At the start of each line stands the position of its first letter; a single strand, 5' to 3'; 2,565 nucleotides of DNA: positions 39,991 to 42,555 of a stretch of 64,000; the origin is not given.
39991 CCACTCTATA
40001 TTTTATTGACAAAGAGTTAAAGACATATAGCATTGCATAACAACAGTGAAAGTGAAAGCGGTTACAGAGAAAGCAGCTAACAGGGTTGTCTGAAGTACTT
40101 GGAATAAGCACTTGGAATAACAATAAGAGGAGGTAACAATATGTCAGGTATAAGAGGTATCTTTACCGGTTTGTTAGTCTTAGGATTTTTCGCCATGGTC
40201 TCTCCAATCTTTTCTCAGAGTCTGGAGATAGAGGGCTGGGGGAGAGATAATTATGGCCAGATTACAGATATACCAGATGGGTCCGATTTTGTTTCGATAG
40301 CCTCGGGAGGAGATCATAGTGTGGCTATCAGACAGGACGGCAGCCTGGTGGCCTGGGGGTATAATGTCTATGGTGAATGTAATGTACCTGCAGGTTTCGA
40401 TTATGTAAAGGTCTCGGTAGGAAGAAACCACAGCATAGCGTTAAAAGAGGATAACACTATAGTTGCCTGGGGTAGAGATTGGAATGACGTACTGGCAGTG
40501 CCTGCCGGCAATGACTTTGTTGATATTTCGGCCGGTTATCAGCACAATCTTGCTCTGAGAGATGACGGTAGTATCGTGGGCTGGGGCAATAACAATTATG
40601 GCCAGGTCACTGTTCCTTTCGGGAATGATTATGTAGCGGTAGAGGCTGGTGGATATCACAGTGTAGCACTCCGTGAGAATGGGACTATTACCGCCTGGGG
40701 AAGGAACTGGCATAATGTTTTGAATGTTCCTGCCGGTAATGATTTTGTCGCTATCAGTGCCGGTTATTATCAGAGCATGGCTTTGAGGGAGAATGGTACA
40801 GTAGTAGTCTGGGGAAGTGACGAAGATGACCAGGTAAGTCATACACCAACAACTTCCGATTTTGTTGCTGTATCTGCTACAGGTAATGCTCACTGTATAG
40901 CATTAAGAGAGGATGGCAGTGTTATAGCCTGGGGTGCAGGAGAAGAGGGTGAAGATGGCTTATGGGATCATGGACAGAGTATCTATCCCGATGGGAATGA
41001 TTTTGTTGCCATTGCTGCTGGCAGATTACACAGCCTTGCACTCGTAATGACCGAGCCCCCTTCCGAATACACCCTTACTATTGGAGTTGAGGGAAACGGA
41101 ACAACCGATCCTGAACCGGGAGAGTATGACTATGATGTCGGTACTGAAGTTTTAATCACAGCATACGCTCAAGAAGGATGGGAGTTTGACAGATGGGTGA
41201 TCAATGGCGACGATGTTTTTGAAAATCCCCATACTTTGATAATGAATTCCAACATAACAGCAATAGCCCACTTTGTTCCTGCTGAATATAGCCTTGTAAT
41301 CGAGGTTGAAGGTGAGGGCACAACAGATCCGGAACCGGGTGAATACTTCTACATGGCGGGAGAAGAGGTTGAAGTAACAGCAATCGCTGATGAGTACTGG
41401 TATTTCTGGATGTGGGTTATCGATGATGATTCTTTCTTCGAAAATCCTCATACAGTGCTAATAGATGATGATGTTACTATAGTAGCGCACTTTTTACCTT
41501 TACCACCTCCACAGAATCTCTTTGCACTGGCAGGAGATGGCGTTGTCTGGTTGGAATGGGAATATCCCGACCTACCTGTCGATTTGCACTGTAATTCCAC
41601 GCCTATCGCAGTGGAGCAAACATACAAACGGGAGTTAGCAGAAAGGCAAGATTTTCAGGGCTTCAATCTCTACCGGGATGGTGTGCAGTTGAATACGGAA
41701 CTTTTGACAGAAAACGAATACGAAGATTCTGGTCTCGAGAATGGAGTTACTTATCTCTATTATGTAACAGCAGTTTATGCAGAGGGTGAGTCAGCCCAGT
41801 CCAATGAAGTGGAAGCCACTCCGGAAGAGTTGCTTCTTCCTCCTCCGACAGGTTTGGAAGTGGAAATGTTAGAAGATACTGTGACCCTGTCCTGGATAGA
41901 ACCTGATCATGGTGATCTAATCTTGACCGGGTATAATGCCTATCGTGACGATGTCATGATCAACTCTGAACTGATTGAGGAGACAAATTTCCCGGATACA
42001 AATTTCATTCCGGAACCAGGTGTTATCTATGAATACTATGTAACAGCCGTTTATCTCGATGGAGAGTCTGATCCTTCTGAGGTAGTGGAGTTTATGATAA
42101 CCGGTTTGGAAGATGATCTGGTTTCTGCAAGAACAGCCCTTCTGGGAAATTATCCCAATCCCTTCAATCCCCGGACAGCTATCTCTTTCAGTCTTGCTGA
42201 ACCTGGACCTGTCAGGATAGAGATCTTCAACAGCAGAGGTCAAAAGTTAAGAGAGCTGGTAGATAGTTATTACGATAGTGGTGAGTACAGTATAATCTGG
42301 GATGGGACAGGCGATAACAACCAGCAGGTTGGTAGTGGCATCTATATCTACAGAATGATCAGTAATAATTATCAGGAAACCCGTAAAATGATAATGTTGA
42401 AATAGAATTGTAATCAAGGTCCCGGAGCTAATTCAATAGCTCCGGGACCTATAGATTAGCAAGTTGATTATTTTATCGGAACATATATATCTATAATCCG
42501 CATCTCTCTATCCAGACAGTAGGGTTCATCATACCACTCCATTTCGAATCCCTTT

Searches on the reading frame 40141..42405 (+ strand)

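Call 11: search_protein_families(library=pfam, proteins=[window:40141-42405:+], max_evalue=0.0001)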
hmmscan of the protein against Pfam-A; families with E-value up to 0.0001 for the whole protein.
window:40141-42405:+ (754 aa): 8 families
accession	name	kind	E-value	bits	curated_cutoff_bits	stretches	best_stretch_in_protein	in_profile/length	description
PF13540.12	RCC1_2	-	1e-50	168.7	22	6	126-155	1-30/30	Regulator of chromosome condensation (RCC1) repeat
PF25390.1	WD40_RLD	-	5.6e-46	157.9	150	3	163-301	32-210/363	RCC1-like domain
PF18998.6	Flg_new_2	-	5.2e-15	55.6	23.6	1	310-380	1-71/73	Divergent InlB B-repeat domain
PF00041.27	fn3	-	5.3e-10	39.8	25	0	568-651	2-83/84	Fibronectin type III domain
PF18370.7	RGI_lyase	-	1.2e-09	38.8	27.8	0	501-558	29-84/86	Rhamnogalacturonan I lyases beta-sheet domain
PF00415.24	RCC1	-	2.4e-09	38.1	21.7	0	258-301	1-50/50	Regulator of chromosome condensation (RCC1) repeat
PF18962.6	Por_Secre_tail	-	7.2e-05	23.4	27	0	671-751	2-74/75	Secretion system C-terminal sorting domain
PF13860.13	FlgD_ig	-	7.7e-05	23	27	0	681-739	14-73/79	FlgD Ig-like domain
